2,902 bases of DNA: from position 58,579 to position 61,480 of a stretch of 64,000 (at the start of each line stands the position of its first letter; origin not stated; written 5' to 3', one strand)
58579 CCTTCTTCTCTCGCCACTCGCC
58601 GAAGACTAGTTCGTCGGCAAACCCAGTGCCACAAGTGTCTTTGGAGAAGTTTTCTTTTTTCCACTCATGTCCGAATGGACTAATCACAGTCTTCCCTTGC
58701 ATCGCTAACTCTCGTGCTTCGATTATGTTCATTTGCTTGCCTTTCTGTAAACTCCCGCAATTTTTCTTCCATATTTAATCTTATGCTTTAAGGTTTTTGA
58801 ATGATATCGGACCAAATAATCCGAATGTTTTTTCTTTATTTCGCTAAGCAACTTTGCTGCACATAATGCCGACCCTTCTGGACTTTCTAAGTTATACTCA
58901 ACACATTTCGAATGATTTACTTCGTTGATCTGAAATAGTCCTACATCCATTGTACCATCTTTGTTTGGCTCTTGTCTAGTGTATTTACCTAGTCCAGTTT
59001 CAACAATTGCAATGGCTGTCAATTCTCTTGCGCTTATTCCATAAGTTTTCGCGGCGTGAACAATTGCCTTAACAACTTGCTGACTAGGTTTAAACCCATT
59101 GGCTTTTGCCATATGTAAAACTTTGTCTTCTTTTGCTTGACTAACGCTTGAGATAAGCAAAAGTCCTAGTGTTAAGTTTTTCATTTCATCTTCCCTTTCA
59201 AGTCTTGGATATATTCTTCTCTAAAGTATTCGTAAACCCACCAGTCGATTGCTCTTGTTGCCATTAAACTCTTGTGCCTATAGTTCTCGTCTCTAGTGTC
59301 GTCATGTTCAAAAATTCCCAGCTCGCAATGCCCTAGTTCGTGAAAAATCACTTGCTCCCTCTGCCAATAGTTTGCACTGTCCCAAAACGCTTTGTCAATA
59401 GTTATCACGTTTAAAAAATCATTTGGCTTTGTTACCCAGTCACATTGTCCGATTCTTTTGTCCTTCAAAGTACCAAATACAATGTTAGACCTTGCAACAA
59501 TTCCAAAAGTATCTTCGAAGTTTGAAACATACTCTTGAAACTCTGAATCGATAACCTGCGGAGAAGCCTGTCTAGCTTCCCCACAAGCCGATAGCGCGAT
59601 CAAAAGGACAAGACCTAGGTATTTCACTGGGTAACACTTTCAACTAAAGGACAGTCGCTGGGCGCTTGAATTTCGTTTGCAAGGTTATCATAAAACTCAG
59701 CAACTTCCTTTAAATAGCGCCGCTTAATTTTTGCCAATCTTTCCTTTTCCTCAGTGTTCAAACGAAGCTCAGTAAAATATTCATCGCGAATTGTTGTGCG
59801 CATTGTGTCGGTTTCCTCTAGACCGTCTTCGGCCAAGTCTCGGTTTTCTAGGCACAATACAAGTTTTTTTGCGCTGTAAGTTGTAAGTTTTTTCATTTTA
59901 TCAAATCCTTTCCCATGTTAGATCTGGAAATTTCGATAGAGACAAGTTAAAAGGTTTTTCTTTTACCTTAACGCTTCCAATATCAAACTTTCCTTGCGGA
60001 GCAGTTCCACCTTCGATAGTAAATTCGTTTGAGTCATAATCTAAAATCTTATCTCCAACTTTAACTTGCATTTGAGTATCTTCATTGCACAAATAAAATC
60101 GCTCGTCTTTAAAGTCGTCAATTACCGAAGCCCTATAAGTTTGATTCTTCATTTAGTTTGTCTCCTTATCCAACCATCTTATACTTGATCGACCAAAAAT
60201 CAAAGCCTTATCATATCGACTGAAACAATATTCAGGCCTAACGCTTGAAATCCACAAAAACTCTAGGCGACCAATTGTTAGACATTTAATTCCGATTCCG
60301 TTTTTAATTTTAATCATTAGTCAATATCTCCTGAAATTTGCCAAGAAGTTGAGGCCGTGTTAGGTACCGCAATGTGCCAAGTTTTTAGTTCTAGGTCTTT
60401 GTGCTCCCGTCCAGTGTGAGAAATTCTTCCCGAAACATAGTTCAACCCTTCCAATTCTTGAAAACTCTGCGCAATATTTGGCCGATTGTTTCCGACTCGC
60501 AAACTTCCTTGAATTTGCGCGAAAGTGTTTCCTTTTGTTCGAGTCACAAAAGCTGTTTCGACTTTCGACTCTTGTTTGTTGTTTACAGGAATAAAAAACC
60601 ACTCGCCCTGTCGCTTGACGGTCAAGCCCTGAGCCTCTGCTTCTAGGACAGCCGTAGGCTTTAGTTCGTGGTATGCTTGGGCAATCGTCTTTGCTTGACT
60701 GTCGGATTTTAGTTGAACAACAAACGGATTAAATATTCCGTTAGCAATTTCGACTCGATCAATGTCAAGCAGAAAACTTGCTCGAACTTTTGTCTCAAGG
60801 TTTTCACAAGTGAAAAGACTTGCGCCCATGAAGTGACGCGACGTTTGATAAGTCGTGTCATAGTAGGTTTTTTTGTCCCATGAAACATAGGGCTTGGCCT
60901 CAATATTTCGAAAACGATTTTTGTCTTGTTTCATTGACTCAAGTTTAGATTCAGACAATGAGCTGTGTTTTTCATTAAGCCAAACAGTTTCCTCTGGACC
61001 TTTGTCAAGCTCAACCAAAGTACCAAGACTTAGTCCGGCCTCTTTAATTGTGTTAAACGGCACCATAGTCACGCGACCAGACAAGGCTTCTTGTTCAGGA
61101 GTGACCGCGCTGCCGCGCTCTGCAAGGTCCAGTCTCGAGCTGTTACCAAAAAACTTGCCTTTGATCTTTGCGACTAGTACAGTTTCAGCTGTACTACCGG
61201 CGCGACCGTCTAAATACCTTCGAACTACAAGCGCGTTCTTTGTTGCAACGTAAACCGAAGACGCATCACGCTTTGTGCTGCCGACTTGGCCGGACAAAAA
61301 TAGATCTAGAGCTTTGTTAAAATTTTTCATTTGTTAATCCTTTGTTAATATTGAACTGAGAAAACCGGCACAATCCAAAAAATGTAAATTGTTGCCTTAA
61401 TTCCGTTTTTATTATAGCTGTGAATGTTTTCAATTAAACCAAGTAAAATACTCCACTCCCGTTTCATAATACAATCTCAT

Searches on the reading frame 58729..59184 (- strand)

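Call 48: search_protein_families(library=pfam, proteins=[window:58729-59184:-], max_evalue=0.01)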
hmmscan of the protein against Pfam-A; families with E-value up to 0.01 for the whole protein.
window:58729-59184:- (151 aa): 4 families
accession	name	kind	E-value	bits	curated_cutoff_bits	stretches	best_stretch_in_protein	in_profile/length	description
PF01464.25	SLT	-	3.3e-07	30.3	21.3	1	41-121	3-84/117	Transglycosylase SLT domain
PF18896.5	SLT_3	-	5.1e-06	27.3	27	1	51-120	13-81/89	Lysozyme like domain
PF01832.25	Glucosaminidase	-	0.001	20.2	30.2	1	40-149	3-121/123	Mannosyl-glycoprotein endo-beta-N-acetylglucosaminidase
PF13406.11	SLT_2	-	0.0028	17.3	24.3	1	28-72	64-108/292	Transglycosylase SLT domain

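Call 64: search_protein_families(library=phrogs, proteins=[window:58729-59184:-], max_evalue=0.001)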
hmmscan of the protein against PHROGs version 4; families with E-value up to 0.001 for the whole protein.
window:58729-59184:- (151 aa): 1 family
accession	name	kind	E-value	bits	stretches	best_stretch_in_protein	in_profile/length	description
phrog_21776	-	other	0.00046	21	1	19-72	76-129/238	transglycosylase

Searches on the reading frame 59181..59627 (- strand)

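Call 48: search_protein_families(library=pfam, proteins=[window:59181-59627:-], max_evalue=0.01)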
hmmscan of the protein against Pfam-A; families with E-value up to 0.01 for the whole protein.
window:59181-59627:- (148 aa): 1 family
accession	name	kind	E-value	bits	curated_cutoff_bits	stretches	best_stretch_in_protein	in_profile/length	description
PF18894.6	PhageMetallopep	-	1.7e-05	25.4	23.7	1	63-143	49-129/134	Putative phage metallopeptidase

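Call 64: search_protein_families(library=phrogs, proteins=[window:59181-59627:-], max_evalue=0.001)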
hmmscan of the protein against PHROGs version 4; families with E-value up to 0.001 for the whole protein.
window:59181-59627:- (148 aa): 0 families

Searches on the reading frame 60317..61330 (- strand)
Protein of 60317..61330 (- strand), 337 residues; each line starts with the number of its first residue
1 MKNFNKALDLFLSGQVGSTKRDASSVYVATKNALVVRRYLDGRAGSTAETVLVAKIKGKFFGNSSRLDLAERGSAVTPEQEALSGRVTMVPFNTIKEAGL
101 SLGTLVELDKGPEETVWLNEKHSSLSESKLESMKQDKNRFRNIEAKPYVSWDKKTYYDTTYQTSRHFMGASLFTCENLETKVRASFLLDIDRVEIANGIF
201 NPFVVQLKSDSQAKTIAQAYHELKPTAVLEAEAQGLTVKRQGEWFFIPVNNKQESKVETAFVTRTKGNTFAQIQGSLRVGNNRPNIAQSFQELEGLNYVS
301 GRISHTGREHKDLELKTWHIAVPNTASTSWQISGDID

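Call 87: find_encoding_contigs(protein=window:60317-61330:-, flank=10000, max_places=1)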
Protein window:60317-61330:- (337 aa): 1 contig read that carries it; 1 place shown.
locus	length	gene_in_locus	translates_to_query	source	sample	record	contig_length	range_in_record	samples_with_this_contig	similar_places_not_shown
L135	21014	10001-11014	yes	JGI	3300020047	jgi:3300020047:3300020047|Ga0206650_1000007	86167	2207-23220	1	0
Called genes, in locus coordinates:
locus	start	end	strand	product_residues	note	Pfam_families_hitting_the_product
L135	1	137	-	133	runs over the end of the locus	-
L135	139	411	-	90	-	-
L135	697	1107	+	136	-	PF08291:Peptidase_M15_3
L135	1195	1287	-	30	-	-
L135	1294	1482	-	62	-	-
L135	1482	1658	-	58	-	-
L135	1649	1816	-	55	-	-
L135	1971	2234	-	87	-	-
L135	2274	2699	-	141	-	PF18894:PhageMetallopep (weak)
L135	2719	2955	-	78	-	-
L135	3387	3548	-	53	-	-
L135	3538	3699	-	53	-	-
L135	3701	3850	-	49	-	-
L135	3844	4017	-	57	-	-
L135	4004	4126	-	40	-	-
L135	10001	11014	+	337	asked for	-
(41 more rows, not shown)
